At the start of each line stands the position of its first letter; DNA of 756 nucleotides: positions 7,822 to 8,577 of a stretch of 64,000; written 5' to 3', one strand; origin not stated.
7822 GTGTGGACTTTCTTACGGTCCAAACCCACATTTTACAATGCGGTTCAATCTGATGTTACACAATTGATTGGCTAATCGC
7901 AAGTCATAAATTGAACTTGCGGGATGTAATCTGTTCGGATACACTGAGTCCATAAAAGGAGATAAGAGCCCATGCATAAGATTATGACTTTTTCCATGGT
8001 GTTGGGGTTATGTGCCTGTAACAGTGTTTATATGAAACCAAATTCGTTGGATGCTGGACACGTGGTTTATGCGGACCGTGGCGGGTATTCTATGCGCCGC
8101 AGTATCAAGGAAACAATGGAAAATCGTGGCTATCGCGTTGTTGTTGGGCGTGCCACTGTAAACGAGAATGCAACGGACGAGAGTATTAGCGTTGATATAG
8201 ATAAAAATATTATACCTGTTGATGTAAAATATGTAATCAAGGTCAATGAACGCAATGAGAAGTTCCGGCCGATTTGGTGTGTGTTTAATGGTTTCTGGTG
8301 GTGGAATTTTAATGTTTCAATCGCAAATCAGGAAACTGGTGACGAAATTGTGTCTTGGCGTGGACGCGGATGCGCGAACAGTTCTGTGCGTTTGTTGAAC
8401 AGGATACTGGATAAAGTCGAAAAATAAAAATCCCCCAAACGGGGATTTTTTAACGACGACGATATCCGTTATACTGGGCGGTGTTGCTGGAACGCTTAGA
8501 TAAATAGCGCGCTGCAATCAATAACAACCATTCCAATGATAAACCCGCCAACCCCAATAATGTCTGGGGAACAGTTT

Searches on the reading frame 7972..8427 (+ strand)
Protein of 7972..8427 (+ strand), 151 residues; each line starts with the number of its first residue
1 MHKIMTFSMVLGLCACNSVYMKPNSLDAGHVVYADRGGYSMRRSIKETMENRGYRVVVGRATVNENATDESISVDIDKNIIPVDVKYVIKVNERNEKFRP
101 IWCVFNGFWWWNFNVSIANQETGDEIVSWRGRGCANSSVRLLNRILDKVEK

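Call 10: find_encoding_contigs(protein=window:7972-8427:+, flank=3000, max_places=10)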
Protein window:7972-8427:+ (151 aa): 15 contigs read that carry it; 3 places shown.
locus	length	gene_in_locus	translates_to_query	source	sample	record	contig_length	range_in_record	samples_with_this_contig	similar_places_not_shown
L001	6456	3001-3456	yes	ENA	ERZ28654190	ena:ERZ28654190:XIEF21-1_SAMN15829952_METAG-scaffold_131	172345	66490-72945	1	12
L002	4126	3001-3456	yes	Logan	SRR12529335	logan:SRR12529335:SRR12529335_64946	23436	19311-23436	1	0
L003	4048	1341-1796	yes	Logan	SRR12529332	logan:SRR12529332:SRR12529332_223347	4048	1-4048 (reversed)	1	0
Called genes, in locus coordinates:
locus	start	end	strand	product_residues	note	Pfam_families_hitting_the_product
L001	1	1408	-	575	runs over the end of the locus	PF04765:TOD1_MUCI70, PF14305:ATPgrasp_TupA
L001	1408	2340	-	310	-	PF05045:RgpF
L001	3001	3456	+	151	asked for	-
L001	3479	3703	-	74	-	-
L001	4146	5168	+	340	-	PF01018:GTP1_OBG, PF02421:FeoB_N, PF02492:cobW (faint), PF01926:MMR_HSR1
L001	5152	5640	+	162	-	-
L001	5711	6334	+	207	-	PF00210:Ferritin, PF02915:Rubrerythrin, PF23458:DUF7130 (weak), PF21349:RUBY_RBDX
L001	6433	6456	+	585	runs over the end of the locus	PF02190:LON_substr_bdg, PF00004:AAA, PF07724:AAA_2 (weak), PF07728:AAA_5, PF22667:Lon_lid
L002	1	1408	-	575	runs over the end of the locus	PF04765:TOD1_MUCI70, PF14305:ATPgrasp_TupA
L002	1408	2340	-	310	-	PF05045:RgpF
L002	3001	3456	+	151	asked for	-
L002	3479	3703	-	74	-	-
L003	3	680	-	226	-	?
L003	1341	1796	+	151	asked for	-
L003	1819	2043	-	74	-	-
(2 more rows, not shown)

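Call 11: search_protein_families(library=pfam, proteins=[window:7972-8427:+])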
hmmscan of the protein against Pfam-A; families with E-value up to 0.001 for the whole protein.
window:7972-8427:+ (151 aa): 0 families

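Call 14: find_homologous_proteins(query=window:7972-8427:+)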
Query window:7972-8427:+ (151 aa): 653 proteins with E <= 0.001 among 665 candidates; the best 120 are listed.
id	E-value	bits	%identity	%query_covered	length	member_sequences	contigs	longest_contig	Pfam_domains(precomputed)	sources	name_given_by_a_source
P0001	1.4e-96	338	99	100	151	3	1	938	-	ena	-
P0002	5.7e-71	255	72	96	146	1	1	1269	-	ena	-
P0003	6.5e-71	255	72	96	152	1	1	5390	-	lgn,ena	-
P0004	1.0e-70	254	71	96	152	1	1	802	-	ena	-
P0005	2.0e-70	253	72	96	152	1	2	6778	-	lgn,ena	-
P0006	4.5e-70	252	72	96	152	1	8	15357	-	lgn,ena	-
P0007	7.8e-70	252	72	96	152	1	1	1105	-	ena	-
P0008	8.9e-70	251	71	96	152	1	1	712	-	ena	-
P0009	9.8e-70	251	74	100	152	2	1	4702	-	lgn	-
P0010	1.0e-69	251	68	98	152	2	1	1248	-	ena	-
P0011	1.1e-69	251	75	93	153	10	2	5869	-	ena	-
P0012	1.2e-69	251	70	96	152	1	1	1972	-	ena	-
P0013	1.2e-68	248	68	97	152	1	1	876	-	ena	-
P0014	1.3e-68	248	68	97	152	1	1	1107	-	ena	-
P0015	1.6e-68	247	68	97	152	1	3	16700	-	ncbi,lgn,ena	ncbi:MAG: hypothetical protein ACLRFO_01820 [Alphaproteobacteria bacterium]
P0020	4.0e-68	246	69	91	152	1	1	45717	-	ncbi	-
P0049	5.2e-66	239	65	100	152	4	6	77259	-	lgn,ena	-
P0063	2.9e-62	227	68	94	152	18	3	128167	-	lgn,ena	-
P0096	4.3e-60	220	63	100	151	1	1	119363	-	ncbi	-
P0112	4.1e-59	217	56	97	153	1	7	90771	-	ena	-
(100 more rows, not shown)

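Call 15: find_encoding_contigs(protein=P0006, flank=2500, max_places=2)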
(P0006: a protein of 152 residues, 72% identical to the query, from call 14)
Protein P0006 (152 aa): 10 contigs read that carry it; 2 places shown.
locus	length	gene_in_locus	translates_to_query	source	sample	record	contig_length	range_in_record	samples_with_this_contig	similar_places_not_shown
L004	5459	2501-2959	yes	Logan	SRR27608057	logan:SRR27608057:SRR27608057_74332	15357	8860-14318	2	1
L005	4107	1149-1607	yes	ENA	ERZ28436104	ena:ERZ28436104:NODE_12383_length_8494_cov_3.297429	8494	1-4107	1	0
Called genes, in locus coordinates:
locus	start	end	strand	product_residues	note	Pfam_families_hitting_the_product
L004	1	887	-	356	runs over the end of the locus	PF00535:Glycos_transf_2, PF10111:Glyco_tranf_2_2, PF13641:Glyco_tranf_2_3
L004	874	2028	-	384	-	PF00534:Glycos_transf_1, PF13692:Glyco_trans_1_4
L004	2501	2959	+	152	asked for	-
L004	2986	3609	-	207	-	PF00210:Ferritin, PF02915:Rubrerythrin, PF23458:DUF7130 (weak), PF21349:RUBY_RBDX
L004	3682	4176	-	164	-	-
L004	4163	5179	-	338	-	PF01018:GTP1_OBG, PF03308:MeaB (faint), PF01926:MMR_HSR1, PF02421:FeoB_N, PF02492:cobW (faint)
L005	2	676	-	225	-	?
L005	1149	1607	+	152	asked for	-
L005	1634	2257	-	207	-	PF00210:Ferritin, PF02915:Rubrerythrin, PF23458:DUF7130 (weak), PF21349:RUBY_RBDX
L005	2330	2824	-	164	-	-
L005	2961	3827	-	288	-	PF01018:GTP1_OBG, PF01926:MMR_HSR1, PF02421:FeoB_N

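Call 16: find_encoding_contigs(protein=P0020, flank=2500, max_places=2)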
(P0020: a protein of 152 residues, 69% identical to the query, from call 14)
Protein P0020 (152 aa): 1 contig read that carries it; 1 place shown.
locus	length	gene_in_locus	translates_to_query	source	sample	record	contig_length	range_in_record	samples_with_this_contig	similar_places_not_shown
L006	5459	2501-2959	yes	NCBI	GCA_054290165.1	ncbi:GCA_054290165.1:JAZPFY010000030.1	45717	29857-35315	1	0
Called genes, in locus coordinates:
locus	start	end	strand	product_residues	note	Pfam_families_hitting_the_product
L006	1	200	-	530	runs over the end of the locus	-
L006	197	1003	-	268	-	PF04765:TOD1_MUCI70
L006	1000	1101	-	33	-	-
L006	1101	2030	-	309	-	PF05045:RgpF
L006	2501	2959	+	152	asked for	-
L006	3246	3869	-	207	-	PF00210:Ferritin, PF02915:Rubrerythrin, PF23458:DUF7130 (weak), PF21349:RUBY_RBDX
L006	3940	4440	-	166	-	-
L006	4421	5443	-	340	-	PF01018:GTP1_OBG, PF02421:FeoB_N, PF02492:cobW (faint), PF01926:MMR_HSR1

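Call 17: find_encoding_contigs(protein=P0049, flank=2500, max_places=2)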
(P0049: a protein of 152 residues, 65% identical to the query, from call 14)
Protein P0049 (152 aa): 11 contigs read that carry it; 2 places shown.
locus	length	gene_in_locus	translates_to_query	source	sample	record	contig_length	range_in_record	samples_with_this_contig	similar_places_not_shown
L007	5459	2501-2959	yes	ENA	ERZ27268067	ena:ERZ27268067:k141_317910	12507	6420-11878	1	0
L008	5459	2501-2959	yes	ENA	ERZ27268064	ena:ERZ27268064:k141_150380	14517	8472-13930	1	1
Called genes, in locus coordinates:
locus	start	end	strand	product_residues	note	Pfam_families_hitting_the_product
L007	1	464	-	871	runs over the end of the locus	PF00580:UvrD-helicase, PF13245:AAA_19 (faint), PF13361:UvrD_C, PF13538:UvrD_C_2 (faint)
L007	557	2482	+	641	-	-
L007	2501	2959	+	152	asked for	-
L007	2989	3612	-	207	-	PF00210:Ferritin, PF02915:Rubrerythrin, PF23458:DUF7130 (weak), PF21349:RUBY_RBDX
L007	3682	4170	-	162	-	-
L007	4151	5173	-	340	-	PF01018:GTP1_OBG, PF00009:GTP_EFTU (faint), PF02421:FeoB_N, PF03308:MeaB (faint), PF01926:MMR_HSR1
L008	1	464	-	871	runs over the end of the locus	PF00580:UvrD-helicase, PF13245:AAA_19 (faint), PF13361:UvrD_C, PF13538:UvrD_C_2 (faint)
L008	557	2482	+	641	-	-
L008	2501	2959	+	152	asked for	-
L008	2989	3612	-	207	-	PF00210:Ferritin, PF02915:Rubrerythrin, PF23458:DUF7130 (weak), PF21349:RUBY_RBDX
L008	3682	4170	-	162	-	-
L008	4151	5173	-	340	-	PF01018:GTP1_OBG, PF00009:GTP_EFTU (faint), PF02421:FeoB_N, PF03308:MeaB (faint), PF01926:MMR_HSR1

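Call 18: find_encoding_contigs(protein=P0063, flank=2500, max_places=2)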
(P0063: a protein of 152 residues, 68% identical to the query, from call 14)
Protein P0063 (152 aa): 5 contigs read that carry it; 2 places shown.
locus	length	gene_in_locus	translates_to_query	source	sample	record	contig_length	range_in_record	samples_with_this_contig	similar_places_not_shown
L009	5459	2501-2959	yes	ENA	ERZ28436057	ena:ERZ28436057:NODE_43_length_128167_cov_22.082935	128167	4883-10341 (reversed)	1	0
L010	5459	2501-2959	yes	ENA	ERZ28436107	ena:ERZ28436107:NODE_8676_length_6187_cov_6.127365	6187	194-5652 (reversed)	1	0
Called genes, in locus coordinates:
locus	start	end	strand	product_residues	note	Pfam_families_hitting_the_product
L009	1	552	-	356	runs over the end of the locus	-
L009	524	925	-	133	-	PF08795:DUF1796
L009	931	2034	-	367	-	PF00535:Glycos_transf_2, PF10111:Glyco_tranf_2_2, PF13641:Glyco_tranf_2_3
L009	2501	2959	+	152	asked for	-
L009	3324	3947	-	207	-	PF00210:Ferritin, PF02915:Rubrerythrin, PF23458:DUF7130 (weak), PF21349:RUBY_RBDX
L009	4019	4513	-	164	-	-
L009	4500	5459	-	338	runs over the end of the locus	PF01018:GTP1_OBG, PF00009:GTP_EFTU (faint), PF03308:MeaB (faint), PF01926:MMR_HSR1, PF02421:FeoB_N, PF02492:cobW (faint)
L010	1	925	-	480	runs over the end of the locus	PF08795:DUF1796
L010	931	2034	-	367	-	PF00535:Glycos_transf_2, PF10111:Glyco_tranf_2_2, PF13641:Glyco_tranf_2_3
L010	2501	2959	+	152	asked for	-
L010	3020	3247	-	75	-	-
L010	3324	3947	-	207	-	PF00210:Ferritin, PF02915:Rubrerythrin, PF23458:DUF7130 (weak), PF21349:RUBY_RBDX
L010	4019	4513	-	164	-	-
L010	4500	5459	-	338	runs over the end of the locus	PF01018:GTP1_OBG, PF00009:GTP_EFTU (faint), PF03308:MeaB (faint), PF01926:MMR_HSR1, PF02421:FeoB_N, PF02492:cobW (faint)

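Call 19: find_encoding_contigs(protein=P0096, flank=2500, max_places=2)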
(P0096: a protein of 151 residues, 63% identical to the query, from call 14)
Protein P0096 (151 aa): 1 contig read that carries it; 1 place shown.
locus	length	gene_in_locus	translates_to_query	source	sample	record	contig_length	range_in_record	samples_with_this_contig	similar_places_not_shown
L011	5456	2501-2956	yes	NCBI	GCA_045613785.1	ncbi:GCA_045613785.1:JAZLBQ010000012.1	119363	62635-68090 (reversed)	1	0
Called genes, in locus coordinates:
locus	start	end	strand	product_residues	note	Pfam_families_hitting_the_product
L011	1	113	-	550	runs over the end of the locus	-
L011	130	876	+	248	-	PF03462:PCRF, PF00472:RF-1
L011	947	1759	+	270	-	PF01636:APH (weak)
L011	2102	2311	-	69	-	-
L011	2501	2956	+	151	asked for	-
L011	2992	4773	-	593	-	PF00664:ABC_membrane, PF00005:ABC_tran, PF02463:SMC_N (faint)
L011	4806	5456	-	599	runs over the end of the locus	PF00912:Transgly, PF00905:Transpeptidase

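Call 20: find_encoding_contigs(protein=P0112, flank=2500, max_places=2)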
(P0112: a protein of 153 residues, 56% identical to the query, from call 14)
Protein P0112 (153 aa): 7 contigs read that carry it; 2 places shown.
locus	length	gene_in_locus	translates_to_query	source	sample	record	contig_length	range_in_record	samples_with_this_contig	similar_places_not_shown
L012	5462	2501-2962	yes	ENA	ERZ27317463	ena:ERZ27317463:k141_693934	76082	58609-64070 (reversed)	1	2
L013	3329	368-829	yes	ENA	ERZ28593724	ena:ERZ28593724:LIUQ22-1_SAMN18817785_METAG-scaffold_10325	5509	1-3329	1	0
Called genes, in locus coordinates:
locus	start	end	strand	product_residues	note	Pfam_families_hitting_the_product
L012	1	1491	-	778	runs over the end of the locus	PF00270:DEAD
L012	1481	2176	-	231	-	-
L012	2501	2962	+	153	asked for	-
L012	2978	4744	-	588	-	PF00912:Transgly, PF00905:Transpeptidase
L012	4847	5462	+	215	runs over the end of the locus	PF13505:OMP_b-brl, PF02462:Opacity (faint)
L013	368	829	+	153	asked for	-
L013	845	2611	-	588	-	PF00912:Transgly, PF00905:Transpeptidase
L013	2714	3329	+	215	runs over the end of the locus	PF13505:OMP_b-brl, PF02462:Opacity (faint)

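Call 54: search_protein_families(library=pfam, alignment_id=A4, max_evalue=0.001)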
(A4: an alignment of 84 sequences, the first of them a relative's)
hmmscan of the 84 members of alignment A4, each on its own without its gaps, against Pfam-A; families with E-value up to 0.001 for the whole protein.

A. member 1, L004:874-2028:- (384 aa): 4 families
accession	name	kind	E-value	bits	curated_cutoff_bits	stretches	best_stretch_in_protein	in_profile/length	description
PF00534.26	Glycos_transf_1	-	3.4e-26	92.3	26.4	1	202-355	16-169/172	Glycosyl transferases group 1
PF13692.12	Glyco_trans_1_4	-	1.9e-20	74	27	1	203-340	3-138/142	Glycosyl transferases group 1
PF20706.3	GT4-conflict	-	8.1e-05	22.2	26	1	176-319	173-322/385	Family 4 Glycosyltransferase in conflict systems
PF13439.12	Glyco_transf_4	-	0.00031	21.2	28.5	1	16-187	1-169/170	Glycosyltransferase Family 4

B. families by the number of members that match (of 84 scanned): 33 families (the first 25 are shown)
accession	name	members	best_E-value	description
PF00535.33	Glycos_transf_2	10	1.1e-42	Glycosyl transferase family 2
PF10111.15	Glyco_tranf_2_2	10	1.3e-18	Glycosyltransferase like family 2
PF13641.12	Glyco_tranf_2_3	10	1.6e-17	Glycosyltransferase like family 2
PF05045.17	RgpF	4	2.4e-24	Rhamnan synthesis protein F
PF13505.12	OMP_b-brl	4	2.6e-14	Outer membrane protein beta-barrel domain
PF13704.12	Glyco_tranf_2_4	4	8.6e-08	Glycosyl transferase family 2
PF02462.21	Opacity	2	5.3e-08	Opacity family porin protein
PF09479.16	Flg_new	2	9.5e-06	Listeria-Bacteroides repeat domain (List_Bact_rpt)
PF13091.12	PLDc_2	1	5.7e-28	PLD-like domain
PF00534.26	Glycos_transf_1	1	3.4e-26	Glycosyl transferases group 1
PF04471.18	Mrr_cat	1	1.7e-21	Restriction endonuclease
PF13692.12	Glyco_trans_1_4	1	1.9e-20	Glycosyl transferases group 1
PF00580.27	UvrD-helicase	1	4.1e-19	UvrD/REP helicase N-terminal domain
PF04991.19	LicD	1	1.5e-17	LicD family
PF14088.11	DUF4268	1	1.7e-15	Domain of unknown function (DUF4268)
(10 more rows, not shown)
